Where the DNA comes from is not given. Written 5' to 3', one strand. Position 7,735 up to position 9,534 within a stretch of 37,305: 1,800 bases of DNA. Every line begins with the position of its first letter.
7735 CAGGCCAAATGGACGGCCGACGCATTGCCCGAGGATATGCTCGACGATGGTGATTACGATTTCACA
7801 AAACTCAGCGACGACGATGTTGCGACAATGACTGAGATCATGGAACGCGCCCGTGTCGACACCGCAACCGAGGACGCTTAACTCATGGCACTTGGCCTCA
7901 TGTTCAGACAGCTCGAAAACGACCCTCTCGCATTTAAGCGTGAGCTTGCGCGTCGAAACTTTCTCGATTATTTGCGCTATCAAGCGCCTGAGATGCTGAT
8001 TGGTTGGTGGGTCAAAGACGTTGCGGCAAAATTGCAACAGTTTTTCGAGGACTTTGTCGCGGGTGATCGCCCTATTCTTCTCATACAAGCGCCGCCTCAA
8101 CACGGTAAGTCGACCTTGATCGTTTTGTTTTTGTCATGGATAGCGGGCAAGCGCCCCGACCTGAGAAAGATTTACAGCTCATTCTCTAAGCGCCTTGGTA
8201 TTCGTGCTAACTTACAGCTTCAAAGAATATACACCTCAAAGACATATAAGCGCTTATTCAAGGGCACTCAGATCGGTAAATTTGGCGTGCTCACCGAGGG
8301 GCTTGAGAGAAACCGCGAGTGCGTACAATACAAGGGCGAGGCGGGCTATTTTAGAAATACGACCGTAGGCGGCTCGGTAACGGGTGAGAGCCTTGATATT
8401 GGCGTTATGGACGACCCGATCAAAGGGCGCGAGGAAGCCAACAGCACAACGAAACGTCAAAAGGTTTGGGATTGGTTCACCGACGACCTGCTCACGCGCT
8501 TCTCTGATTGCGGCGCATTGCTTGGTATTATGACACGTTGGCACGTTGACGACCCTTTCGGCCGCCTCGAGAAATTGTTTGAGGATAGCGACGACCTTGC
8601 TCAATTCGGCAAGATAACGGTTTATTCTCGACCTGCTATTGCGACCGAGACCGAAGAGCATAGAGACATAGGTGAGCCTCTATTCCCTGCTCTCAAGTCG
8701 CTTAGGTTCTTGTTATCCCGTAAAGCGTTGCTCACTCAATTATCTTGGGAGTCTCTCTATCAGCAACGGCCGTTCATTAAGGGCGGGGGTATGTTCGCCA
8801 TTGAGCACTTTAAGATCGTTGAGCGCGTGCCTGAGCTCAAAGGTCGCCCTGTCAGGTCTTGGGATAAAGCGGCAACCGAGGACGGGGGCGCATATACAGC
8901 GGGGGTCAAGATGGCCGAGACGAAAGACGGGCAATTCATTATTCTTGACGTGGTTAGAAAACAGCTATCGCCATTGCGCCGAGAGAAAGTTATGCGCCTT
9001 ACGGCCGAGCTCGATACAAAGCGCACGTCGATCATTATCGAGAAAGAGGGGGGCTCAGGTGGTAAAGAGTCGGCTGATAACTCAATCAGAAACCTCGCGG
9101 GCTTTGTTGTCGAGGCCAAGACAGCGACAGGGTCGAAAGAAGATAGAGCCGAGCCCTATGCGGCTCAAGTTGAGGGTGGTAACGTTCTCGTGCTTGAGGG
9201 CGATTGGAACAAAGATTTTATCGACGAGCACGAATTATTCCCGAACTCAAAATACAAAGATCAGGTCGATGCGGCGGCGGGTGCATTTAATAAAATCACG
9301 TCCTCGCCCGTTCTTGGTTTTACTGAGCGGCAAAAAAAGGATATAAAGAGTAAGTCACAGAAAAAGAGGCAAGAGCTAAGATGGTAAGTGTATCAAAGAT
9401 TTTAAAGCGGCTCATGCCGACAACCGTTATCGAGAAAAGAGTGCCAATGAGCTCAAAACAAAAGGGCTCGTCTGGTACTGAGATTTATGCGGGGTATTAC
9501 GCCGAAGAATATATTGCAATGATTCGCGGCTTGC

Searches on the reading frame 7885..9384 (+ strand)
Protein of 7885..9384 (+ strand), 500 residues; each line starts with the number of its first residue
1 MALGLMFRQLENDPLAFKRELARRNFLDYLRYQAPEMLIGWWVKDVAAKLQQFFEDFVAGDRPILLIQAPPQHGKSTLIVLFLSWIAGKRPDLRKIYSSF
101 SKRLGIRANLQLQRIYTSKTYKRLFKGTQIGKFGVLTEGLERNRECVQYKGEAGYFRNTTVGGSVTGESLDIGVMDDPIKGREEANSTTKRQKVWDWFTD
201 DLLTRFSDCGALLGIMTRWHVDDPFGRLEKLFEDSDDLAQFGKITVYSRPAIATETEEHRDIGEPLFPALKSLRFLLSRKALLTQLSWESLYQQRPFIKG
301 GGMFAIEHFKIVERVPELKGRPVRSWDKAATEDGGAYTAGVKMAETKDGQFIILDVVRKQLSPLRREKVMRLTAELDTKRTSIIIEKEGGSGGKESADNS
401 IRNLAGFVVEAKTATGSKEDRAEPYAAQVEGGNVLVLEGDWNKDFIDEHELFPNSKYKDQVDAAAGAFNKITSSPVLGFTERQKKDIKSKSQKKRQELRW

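Call 67: search_dna_similar(query=window:7885-9384:+, collection=phages, mode=protein, max_rows=12)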
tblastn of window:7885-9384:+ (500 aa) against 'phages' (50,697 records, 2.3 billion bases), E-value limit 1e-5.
Records with a match: 2149; places in all: 2152; records where one place covers at least 80% of the query: 544.
Best place of each record, by identity: <60% 2149.
By first word of the organism name: Mycobacterium 493; Microbacterium 273; Pseudomonas 234; Gordonia 199; Escherichia 122; Salmonella 79; Bacteriophage 53; Acinetobacter 51; Klebsiella 41; Brucella 41; and 94 more.
By host as written in the record: Mycobacterium smegmatis mc2 155 345; Gordonia terrae 3612 145; - 123; Microbacterium foliorum NRRL B-24224 SEA 111; Microbacterium foliorum NRRL B-24224 104; Mycobacterium smegmatis mc#155 83; Pseudomonas aeruginosa 73; Escherichia coli 34; and 451 more.
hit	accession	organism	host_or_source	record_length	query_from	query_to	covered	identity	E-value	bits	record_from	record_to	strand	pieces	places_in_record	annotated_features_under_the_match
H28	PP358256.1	Ralstonia phage PY059YO380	Ralstonia solanacearum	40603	22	474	91%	42.9%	2e-106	353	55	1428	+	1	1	hypothetical protein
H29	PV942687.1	Erwinia phage RF1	Erwinia amylovora NCPPB 2080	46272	22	472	90%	42.5%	5e-98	330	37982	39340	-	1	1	hypothetical protein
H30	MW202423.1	Caudoviricetes sp.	Manatee Spring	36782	10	472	93%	38.5%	7e-78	271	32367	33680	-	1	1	large subunit terminase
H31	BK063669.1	Caudoviricetes sp. vir524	Methanomicrobiales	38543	17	474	92%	36.3%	3e-69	246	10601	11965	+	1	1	terminase large subunit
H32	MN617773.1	Yersinia phage vB_Yen_X1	Yersinia enterocolitica ATCC 23715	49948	22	474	91%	36.0%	1e-71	253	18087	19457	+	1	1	terminase large subunit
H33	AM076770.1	Yersinia phage PY100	Yersinia sp.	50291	22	474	91%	36.0%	1e-71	253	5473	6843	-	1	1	terL: terminase large subunit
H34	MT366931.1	Yersinia phage vB_YenM_12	Yersinia enterocolitica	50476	22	474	91%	36.0%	1e-71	253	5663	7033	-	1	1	terminase large subunit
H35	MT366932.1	Yersinia phage vB_YenM_22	Yersinia enterocolitica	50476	22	474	91%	36.0%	1e-71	253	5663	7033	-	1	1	terminase large subunit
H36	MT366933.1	Yersinia phage vB_YenM_25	Yersinia enterocolitica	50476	22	474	91%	36.0%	1e-71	253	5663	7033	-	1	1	terminase large subunit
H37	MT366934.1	Yersinia phage vB_YenM_27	Yersinia enterocolitica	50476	22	474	91%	36.0%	1e-71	253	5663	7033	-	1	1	terminase large subunit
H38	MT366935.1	Yersinia phage vB_YenM_39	Yersinia enterocolitica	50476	22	474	91%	36.0%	1e-71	253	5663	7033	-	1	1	terminase large subunit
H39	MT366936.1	Yersinia phage vB_YenM_126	Yersinia enterocolitica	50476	22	474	91%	36.0%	1e-71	253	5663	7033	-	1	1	terminase large subunit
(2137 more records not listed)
